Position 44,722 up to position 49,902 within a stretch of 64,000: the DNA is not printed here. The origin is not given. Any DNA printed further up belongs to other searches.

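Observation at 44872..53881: The family switches from SLH to dockerin anchoring; two adjacent dockerin proteins with no cohesin partner in the window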

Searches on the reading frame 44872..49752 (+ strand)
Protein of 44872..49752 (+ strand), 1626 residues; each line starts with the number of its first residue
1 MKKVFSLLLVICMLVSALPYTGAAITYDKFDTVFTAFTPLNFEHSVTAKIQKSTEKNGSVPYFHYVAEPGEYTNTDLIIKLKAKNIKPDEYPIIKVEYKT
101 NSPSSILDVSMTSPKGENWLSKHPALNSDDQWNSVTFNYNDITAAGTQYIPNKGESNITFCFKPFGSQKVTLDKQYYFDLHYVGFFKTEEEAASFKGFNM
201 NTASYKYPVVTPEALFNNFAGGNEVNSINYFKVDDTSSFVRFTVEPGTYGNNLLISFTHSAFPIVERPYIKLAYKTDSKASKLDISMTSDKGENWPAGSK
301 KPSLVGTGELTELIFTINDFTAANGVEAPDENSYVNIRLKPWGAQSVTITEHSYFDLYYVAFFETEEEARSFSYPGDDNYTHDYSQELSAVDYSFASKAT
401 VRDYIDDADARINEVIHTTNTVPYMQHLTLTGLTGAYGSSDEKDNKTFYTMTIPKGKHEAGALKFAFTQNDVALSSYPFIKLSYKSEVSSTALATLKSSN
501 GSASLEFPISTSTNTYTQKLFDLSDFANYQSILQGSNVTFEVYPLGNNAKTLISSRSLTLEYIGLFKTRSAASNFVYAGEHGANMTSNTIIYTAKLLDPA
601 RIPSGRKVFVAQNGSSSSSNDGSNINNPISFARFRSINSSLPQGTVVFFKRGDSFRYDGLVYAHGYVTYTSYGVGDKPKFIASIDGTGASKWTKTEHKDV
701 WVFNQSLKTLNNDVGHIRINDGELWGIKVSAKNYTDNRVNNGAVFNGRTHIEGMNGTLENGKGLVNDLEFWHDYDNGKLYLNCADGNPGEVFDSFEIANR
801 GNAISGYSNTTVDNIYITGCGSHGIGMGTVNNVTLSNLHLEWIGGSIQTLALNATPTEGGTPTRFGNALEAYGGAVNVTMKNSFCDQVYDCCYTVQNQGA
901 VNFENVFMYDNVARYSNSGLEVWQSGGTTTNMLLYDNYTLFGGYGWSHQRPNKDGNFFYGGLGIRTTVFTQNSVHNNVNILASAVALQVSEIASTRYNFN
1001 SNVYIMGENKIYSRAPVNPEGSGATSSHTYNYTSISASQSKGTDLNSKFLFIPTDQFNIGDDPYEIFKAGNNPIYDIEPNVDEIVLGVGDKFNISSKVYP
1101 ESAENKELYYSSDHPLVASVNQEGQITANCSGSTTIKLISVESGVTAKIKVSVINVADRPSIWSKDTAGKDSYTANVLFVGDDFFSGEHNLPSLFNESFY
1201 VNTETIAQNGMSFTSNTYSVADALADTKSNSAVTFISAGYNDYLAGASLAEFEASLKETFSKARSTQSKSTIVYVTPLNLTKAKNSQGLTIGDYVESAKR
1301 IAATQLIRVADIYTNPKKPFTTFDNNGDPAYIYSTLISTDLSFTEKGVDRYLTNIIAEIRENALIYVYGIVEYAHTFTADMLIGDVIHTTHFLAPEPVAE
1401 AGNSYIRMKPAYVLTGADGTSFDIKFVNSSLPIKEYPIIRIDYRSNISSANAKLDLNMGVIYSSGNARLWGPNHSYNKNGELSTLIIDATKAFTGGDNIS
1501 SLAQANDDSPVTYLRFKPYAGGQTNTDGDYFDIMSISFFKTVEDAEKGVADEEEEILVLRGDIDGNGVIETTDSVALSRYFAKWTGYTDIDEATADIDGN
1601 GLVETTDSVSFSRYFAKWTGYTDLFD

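Call 5: search_protein_families(library=pfam, proteins=[window:44872-49752:+], max_evalue=0.01)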
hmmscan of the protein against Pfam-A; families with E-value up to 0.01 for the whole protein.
window:44872-49752:+ (1626 aa): 4 families
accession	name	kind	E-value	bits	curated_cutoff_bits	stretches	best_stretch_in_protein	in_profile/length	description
PF02368.24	Big_2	-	1.2e-07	32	22.8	1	1084-1143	12-71/79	Bacterial Ig-like domain (group 2)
PF13472.12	Lipase_GDSL_2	-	2.2e-06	28.7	32.9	1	1171-1320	4-157/178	GDSL-like Lipase/Acylhydrolase family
PF00404.24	Dockerin_1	-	5.5e-06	26.9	22.9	1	1561-1614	2-55/57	Dockerin type I domain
PF13752.12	DUF4165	-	0.00028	21.3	25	1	1132-1218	29-114/121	Domain of unknown function (DUF4165)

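Call 12: find_related_loci(query=window:44872-49752:+, collection=genome_contigs, flank=10000)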
Query window:44872-49752:+ (1626 aa) in genome_contigs; peptide patterns used: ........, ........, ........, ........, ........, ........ (x = any residue, [..] = any of these).
22 stretches matched a pattern, but none encodes a relative of the query by tblastn (E <= 1e-3).

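Call 13: find_homologous_proteins(query=window:44872-49752:+, max_evalue=1e-10)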
Query window:44872-49752:+ (1626 aa): 9 proteins with E <= 1e-10 among 8000 candidates.
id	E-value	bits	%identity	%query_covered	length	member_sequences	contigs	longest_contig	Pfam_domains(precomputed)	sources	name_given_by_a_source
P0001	0.0e+0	3685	100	100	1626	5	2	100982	PF00404.25,PF02368.25,PF13472.13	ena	-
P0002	0.0e+0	2137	58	100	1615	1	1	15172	PF00404.25,PF02368.25,PF26918.1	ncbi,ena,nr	ncbi:MAG: Ig-like domain-containing protein [Clostridia bacterium]|nr:Ig-like domain-containing prot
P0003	0.0e+0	1856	52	100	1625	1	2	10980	PF00404.25,PF02368.25,PF13472.13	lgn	-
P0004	0.0e+0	1820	51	100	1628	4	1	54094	PF00404.25,PF02368.25,PF13472.13,PF26918.1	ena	-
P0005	0.0e+0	1415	57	67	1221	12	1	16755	PF21540.4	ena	-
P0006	0.0e+0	1411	57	66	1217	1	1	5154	PF21540.4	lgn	-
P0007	0.0e+0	1125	48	68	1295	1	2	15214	-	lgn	-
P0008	6.9e-144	500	34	51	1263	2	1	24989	PF00395.26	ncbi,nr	ncbi:MAG: S-layer homology domain-containing protein [Clostridia bacterium]|nr:S-layer homology doma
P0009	9.2e-36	141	35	5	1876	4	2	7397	PF21764.4,PF26182.1,PF21461.4,PF22359.3,PF02368.25,PF23486.2,PF06832.19,PF26918.1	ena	-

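Call 14: find_encoding_contigs(protein=P0001, flank=10000, max_places=6)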
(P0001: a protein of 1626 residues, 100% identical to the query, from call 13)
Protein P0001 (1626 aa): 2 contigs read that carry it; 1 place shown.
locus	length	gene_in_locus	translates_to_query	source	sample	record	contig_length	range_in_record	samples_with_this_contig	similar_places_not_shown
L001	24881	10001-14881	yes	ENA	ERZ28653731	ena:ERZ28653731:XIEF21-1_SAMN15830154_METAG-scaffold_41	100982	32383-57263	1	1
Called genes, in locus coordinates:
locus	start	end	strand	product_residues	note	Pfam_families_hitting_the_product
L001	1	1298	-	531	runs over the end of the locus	-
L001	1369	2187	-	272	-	PF01408:GFO_IDH_MocA (weak)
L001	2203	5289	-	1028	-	PF02638:GHL10, PF01520:Amidase_3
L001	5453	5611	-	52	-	-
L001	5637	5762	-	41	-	-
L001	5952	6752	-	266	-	PF12833:HTH_18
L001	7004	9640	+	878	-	PF00395:SLH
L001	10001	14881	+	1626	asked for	PF02368:Big_2 (weak), PF13472:Lipase_GDSL_2 (weak), PF00404:Dockerin_1 (weak)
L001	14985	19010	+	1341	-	PF21461:HL_N-beta (faint), PF02368:Big_2, PF00657:Lipase_GDSL (weak), PF13472:Lipase_GDSL_2, PF00404:Dockerin_1 (weak)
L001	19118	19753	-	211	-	PF12685:SpoIIIAH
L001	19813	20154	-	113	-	-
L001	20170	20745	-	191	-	-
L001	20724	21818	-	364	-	PF09546:Spore_III_AE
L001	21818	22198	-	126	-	PF06686:SpoIIIAC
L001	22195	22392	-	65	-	PF06686:SpoIIIAC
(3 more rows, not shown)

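Call 18: find_encoding_contigs(protein=P0004, flank=10000, max_places=3)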
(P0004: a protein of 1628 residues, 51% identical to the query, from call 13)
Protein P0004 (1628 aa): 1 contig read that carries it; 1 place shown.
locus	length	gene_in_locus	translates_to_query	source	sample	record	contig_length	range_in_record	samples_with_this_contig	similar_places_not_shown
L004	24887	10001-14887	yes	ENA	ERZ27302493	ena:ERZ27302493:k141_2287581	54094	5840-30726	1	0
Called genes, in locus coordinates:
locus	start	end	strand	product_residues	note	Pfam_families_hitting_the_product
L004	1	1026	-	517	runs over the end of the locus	-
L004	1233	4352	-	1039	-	PF02638:GHL10, PF01520:Amidase_3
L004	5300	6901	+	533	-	-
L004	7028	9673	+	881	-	PF00395:SLH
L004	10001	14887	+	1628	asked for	PF02368:Big_2, PF26918:Ig_Eae (faint), PF13472:Lipase_GDSL_2 (faint), PF00404:Dockerin_1 (weak)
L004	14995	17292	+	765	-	PF02368:Big_2, PF22359:Big-like (faint), PF00657:Lipase_GDSL, PF13472:Lipase_GDSL_2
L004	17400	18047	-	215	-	PF12685:SpoIIIAH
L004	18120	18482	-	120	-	-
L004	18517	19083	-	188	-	-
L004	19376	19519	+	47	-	-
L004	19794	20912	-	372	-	PF09546:Spore_III_AE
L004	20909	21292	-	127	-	PF06686:SpoIIIAC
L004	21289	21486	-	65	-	PF06686:SpoIIIAC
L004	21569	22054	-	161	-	PF09548:Spore_III_AB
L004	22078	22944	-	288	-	PF19568:Spore_III_AA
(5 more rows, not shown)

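Call 19: find_encoding_contigs(protein=P0002, flank=10000, max_places=3)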
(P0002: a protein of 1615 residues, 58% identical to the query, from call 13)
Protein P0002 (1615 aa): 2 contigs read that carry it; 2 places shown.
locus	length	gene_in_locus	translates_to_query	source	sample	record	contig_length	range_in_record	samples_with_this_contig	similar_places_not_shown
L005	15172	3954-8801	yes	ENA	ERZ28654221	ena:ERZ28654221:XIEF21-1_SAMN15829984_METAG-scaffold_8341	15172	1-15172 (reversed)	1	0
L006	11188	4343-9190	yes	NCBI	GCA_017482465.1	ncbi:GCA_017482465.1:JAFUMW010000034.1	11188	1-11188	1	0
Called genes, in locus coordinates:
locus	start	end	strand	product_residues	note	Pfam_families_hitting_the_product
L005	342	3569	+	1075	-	PF00395:SLH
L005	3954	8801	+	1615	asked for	PF02368:Big_2, PF26918:Ig_Eae (faint), PF00404:Dockerin_1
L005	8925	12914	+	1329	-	PF02368:Big_2, PF00657:Lipase_GDSL, PF13472:Lipase_GDSL_2, PF00404:Dockerin_1 (weak)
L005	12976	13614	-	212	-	PF12685:SpoIIIAH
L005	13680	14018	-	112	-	-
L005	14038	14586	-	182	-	PF09581:Spore_III_AF (weak)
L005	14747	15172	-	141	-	PF09546:Spore_III_AE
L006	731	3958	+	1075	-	PF00395:SLH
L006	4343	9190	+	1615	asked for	PF02368:Big_2, PF26918:Ig_Eae (faint), PF00404:Dockerin_1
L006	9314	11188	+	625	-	PF02368:Big_2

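Call 70: search_protein_families(library=pfam, proteins=[P0005, P0007, P0008, P0009, P0002], max_evalue=0.001)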
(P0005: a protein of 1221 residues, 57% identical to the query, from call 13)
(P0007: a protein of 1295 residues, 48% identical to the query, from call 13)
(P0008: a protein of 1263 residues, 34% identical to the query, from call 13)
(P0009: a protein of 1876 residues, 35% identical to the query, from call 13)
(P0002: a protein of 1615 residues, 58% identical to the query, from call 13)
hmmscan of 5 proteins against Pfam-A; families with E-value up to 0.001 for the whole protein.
P0005 (1221 aa): 1 family
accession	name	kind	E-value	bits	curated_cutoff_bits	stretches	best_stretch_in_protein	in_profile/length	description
PF21540.3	Choline_bind_4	-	1.8e-20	72.4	27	3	1112-1130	2-20/21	Choline-binding repeat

P0007 (1295 aa): 0 families

P0008 (1263 aa): 1 family
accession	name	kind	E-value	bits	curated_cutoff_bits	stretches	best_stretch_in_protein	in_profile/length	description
PF00395.25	SLH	-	8.2e-23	80.6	20.8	2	1033-1075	1-42/44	S-layer homology domain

P0009 (1876 aa): 6 families
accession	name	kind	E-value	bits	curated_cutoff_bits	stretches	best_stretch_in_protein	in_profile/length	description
PF02368.24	Big_2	-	1.1e-287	929.4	22.8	21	626-703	2-79/79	Bacterial Ig-like domain (group 2)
PF21764.3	Invasin_D4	-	1.1e-16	61.5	27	0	1390-1430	23-60/88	Invasin, domain 4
PF22359.2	Big-like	-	1.7e-12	47.8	27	0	1582-1603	12-33/48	Bacterial Ig-like domain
PF06832.18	BiPBP_C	-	4.3e-10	39.8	26.8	0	900-949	38-86/90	Penicillin-Binding Protein C-terminus Family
PF21461.3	HL_N-beta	-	2.5e-09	37.2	27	0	914-947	17-48/57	Hyaluronate lyase, N-terminal beta-sheet domain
PF23486.1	Ig_TMEM132_5th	-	5.1e-08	33.6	28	0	914-943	89-118/137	TMEM132 fifth domain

P0002 (1615 aa): 3 families
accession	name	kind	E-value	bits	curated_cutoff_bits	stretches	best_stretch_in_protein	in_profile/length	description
PF02368.24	Big_2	-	2e-09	37.7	22.8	1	1072-1146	4-78/79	Bacterial Ig-like domain (group 2)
PF00404.24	Dockerin_1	-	4.3e-08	33.7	22.9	1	1550-1604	2-56/57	Dockerin type I domain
PF13472.12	Lipase_GDSL_2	-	5.8e-05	24.1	32.9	1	1205-1304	42-149/178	GDSL-like Lipase/Acylhydrolase family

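Call 82: find_encoding_contigs(protein=P0008, flank=10000, max_places=2)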
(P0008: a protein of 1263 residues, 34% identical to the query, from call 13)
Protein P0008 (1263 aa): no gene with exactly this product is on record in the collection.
